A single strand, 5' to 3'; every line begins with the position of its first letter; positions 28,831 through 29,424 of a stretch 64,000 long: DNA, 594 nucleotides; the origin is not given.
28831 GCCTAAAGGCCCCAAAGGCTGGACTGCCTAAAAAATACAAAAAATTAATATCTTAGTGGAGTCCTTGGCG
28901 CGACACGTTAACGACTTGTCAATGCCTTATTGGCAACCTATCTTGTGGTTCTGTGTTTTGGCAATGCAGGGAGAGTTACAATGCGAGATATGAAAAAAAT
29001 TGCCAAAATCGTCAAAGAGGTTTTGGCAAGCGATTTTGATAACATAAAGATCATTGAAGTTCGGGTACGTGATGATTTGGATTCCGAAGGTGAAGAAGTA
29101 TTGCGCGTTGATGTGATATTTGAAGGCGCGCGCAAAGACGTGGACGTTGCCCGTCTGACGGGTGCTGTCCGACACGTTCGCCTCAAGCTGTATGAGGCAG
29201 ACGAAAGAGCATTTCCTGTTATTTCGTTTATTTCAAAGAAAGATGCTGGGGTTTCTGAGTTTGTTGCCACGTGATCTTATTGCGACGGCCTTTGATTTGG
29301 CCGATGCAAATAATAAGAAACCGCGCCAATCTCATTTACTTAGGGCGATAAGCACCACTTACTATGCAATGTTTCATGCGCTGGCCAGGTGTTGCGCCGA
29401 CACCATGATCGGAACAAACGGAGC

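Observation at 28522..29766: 1.2-kb cargo cassette with perfect 21-bp terminal inverted repeats and 9-bp target-site-like duplication, but no transposase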

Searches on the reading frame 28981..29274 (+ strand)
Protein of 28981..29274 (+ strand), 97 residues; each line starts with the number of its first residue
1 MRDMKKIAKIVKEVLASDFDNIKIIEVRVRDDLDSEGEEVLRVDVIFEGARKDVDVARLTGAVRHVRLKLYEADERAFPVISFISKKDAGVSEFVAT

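Call 6: search_protein_families(library=pfam, proteins=[window:28981-29274:+], max_evalue=1)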
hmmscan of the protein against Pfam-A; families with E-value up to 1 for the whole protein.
window:28981-29274:+ (97 aa): 0 families

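Call 8: search_protein_families(library=ncbifam, proteins=[window:28981-29274:+], max_evalue=1)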
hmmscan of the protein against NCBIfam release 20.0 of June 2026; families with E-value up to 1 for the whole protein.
window:28981-29274:+ (97 aa): 0 families

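Call 9: search_protein_families(library=padloc, proteins=[window:28981-29274:+], max_evalue=1)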
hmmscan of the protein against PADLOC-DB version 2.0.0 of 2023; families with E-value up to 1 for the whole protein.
window:28981-29274:+ (97 aa): 0 families

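Call 34: find_homologous_proteins(query=window:28981-29274:+, max_evalue=0.001)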
Query window:28981-29274:+ (97 aa): 11 proteins with E <= 0.001 among 14 candidates.
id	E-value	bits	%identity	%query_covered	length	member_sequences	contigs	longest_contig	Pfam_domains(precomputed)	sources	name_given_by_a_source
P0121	9.5e-52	190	100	100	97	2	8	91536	-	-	-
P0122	6.1e-46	172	89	100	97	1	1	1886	-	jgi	jgi:hypothetical protein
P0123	3.6e-43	163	84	100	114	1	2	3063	-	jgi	jgi:hypothetical protein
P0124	2.9e-33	131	70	100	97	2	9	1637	-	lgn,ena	-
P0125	3.6e-32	128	70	100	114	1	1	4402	-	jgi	jgi:hypothetical protein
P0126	2.1e-31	125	68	95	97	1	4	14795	-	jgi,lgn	jgi:hypothetical protein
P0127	3.6e-30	121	64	100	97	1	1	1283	-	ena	-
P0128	4.1e-30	121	64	97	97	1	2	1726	-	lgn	-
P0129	6.8e-30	120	68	91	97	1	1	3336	-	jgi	jgi:hypothetical protein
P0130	9.0e-30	120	64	100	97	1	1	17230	-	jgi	jgi:hypothetical protein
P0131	5.1e-27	111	59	95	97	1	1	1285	-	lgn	-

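Call 35: find_encoding_contigs(protein=P0121, flank=10000, max_places=10)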
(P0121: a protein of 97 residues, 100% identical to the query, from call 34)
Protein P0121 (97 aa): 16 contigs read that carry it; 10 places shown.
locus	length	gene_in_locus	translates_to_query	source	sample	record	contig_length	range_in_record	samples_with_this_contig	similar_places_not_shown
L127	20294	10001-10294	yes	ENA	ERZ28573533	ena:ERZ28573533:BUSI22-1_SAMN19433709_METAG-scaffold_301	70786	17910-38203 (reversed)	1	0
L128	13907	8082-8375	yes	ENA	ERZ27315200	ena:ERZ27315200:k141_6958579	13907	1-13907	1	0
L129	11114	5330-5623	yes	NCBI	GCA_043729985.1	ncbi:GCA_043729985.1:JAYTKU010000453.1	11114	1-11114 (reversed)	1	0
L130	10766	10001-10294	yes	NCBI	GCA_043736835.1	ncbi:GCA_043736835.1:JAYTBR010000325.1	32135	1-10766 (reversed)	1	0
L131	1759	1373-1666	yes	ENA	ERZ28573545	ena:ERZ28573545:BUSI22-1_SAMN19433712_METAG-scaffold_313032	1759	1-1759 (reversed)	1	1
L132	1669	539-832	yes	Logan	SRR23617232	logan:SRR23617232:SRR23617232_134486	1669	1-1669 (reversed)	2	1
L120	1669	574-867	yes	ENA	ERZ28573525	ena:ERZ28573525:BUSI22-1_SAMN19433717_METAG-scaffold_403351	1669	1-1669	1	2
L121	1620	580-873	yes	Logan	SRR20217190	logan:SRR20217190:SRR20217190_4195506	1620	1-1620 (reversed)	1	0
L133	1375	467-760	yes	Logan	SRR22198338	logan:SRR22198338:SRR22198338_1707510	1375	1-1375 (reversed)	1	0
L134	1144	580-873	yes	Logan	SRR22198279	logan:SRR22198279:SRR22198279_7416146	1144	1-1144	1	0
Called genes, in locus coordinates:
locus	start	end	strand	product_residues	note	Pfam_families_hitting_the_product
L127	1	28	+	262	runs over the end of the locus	PF00027:cNMP_binding, PF13545:HTH_Crp_2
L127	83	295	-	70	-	PF11127:YgaP-like_TM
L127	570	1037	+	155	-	PF18856:baeRF_family12, PF10116:Host_attach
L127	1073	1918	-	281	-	PF00582:Usp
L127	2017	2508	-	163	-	PF07813:LTXXQ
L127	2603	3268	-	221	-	PF03781:FGE-sulfatase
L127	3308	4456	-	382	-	PF07732:Cu-oxidase_3, PF00394:Cu-oxidase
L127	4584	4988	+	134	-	PF00034:Cytochrom_C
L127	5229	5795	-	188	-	PF10634:Iron_transport (weak)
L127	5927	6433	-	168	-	PF00885:DMRL_synthase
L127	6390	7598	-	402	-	PF00926:DHBP_synthase, PF00925:GTP_cyclohydro2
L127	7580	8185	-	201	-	PF00677:Lum_binding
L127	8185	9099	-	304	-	PF00383:dCMP_cyt_deam_1, PF01872:RibD_C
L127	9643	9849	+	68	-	-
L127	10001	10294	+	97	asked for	-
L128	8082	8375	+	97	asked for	-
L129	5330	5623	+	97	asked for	-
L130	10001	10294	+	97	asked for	-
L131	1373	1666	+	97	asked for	-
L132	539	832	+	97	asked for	-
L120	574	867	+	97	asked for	-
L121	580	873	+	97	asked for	-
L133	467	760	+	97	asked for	-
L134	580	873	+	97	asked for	-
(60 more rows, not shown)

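Call 36: find_encoding_contigs(protein=P0123, flank=5000, max_places=4)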
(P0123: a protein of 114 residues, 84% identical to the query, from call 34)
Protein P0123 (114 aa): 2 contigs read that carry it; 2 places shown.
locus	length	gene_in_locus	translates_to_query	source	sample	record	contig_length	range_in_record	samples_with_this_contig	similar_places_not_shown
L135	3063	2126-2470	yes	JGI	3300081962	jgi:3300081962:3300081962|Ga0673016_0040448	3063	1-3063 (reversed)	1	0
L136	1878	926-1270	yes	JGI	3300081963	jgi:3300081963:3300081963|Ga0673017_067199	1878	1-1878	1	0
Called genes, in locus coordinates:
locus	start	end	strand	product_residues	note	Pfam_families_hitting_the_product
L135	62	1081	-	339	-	PF10546:P63C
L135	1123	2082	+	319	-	PF03400:DDE_Tnp_IS1 (faint)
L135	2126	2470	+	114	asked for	-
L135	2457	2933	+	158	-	-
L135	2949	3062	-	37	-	?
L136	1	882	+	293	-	?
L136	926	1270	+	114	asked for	-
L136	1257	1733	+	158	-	-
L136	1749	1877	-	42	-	?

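Call 37: find_encoding_contigs(protein=P0125, flank=5000, max_places=4)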
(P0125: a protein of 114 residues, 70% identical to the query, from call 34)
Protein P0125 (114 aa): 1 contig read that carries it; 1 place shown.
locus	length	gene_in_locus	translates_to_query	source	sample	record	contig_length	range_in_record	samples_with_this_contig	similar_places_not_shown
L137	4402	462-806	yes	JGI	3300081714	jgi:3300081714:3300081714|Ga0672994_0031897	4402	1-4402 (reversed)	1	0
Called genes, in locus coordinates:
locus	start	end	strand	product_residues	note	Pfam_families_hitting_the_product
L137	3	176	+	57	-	?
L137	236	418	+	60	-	-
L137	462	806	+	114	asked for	-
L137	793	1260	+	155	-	-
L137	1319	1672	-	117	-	-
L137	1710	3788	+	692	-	-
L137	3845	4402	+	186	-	?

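Call 58: predict_structure(alignment_id=A2)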
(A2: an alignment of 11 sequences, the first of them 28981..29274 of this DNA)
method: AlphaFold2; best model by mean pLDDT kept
length: 97 residues; sequences in the alignment: 11
mean_pLDDT: 84.9   pTM: 0.74
mean pLDDT of the five models: 84.9, 83.8, 82.5, 81.4, 80.8
residues with pLDDT >= 90: 48; 70-90: 38; 50-70: 4; < 50: 7
segments of 3 or more residues with pLDDT < 50: 91-97
pLDDT, mean of each block of 10 residues (from residue 1): 89 91 91 90 91 83 92 91 78 38
secondary structure, 60 per line:
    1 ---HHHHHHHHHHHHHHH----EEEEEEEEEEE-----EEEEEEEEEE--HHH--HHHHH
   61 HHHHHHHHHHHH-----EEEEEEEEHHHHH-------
elements in order: H4-18 E23-33 E39-48 H56-72 E78-85 H86-90

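Call 62: fold_search(model_id=the predicted structure, library=pdb)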
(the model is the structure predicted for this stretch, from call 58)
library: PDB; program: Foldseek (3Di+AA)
matches with E <= 10: 1424; with E <= 0.001: 0
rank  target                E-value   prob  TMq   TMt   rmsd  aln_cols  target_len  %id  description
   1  9jxc_A                1.8e-03  0.95  0.35  0.28   6.1        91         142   14  Crystal Structure of AbOhr-R15C (released 2024-11-06)
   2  4ir7                  6.0e-03  0.99  0.44  0.11   4.6        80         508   12  Crystal Structure of Mtb FadD10 in Complex with Dodecanoyl-AMP (released 2013-05-08)
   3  3c5e                  6.4e-03  1.00  0.48  0.11   4.0        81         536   20  Crystal structure of human acyl-CoA synthetase medium-chain family member 2A (L64P mutation) in complex with ATP (released 2008-02-26)
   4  5u2a                  6.9e-03  1.00  0.49  0.11   3.6        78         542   19  Crystal structure of Brucella canis Acyl-CoA Synthetase (released 2016-12-21)
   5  3gpc_B                6.9e-03  1.00  0.48  0.11   3.8        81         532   20  Crystal structure of human Acyl-CoA synthetase medium-chain family member 2A (L64P mutation) in a complex with CoA (released 2009-04-07)
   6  9jx6_A                8.4e-03  0.87  0.35  0.28   6.0        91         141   14  Crystal Structure of wild type Ab-ohrB (released 2024-11-06)
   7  9jxc_B                8.4e-03  0.84  0.35  0.28   6.5        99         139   14  Crystal Structure of AbOhr-R15C (released 2024-11-06)
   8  6h1b_D                9.5e-03  1.00  0.48  0.12   3.6        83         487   13  Structure of amide bond synthetase Mcba K483A mutant from Marinactinospora thermotolerans (released 2018-09-05)
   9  2y27_A                9.5e-03  0.96  0.42  0.13   6.1        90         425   16  crystal structure of PaaK1 in complex with ATP from Burkholderia cenocepacia (released 2011-05-04)
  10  9jx6_D                9.5e-03  0.63  0.30  0.25   6.7        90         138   16  Crystal Structure of wild type Ab-ohrB (released 2024-11-06)
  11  6h1b_B                1.0e-02  1.00  0.48  0.12   3.6        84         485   15  Structure of amide bond synthetase Mcba K483A mutant from Marinactinospora thermotolerans (released 2018-09-05)
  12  6gp6_B                1.0e-02  0.97  0.43  0.44   7.8        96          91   12  MamM CTD - Copper form (released 2019-06-19)
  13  1vla_D                1.0e-02  0.77  0.34  0.27   7.6        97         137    9  Crystal structure of Hydroperoxide resistance protein OsmC (TM0919) from Thermotoga maritima at 1.80 A resolution (released 2004-08-17)
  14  9cd8_C                1.1e-02  1.00  0.49  0.09   3.5        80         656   15  Crystal Structure of Acetyl-CoA synthetase from Cryptococcus neoformans H99 in complex with inhibitor HGN-1310 (dd3-02 (released 2025-10-29)
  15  2e7g_MODEL_1_A        1.1e-02  0.98  0.51  0.40   6.2       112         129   12  Solution structure of putative ribosome-binding factor A (RbfA) from human mutochondrial precursor (released 2007-07-10)
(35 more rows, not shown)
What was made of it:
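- The ORF2 fold is uninformative (call 62).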

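Call 80: search_protein_families(library=phrogs, proteins=[window:28981-29274:+], max_evalue=0.01)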
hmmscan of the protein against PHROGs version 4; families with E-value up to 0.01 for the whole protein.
window:28981-29274:+ (97 aa): 0 families

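Call 81: search_protein_families(library=ncbifam, proteins=[L135:1123-2082:+], max_evalue=0.01)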
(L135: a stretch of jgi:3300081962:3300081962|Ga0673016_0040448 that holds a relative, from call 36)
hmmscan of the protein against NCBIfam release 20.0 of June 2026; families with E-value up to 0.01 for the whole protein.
L135:1123-2082:+ (319 aa): 3 families
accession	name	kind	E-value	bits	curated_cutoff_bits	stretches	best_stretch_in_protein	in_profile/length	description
NF033558.1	transpos_IS1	equivalog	5.6e-15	55.8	100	1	32-175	41-168/199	IS1 family transposase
NF033587.1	transpos_IS6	equivalog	3.9e-06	26.7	125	1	119-176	84-142/202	IS6 family transposase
NF033550.5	transpos_ISL3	equivalog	0.0089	15.1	180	0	31-178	72-198/370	ISL3 family transposase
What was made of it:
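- On IS1 family (lineage to which the element's ends belong): The best NCBIfam model is NF033558 (IS1) at 55-72 bits, below its 100-bit equivalog cut-off (call 81).
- Its best NCBIfam model is IS1 (call 81). The transposases score below the NCBIfam IS1 equivalog cut-off (55-72 bits against 100; call 81).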
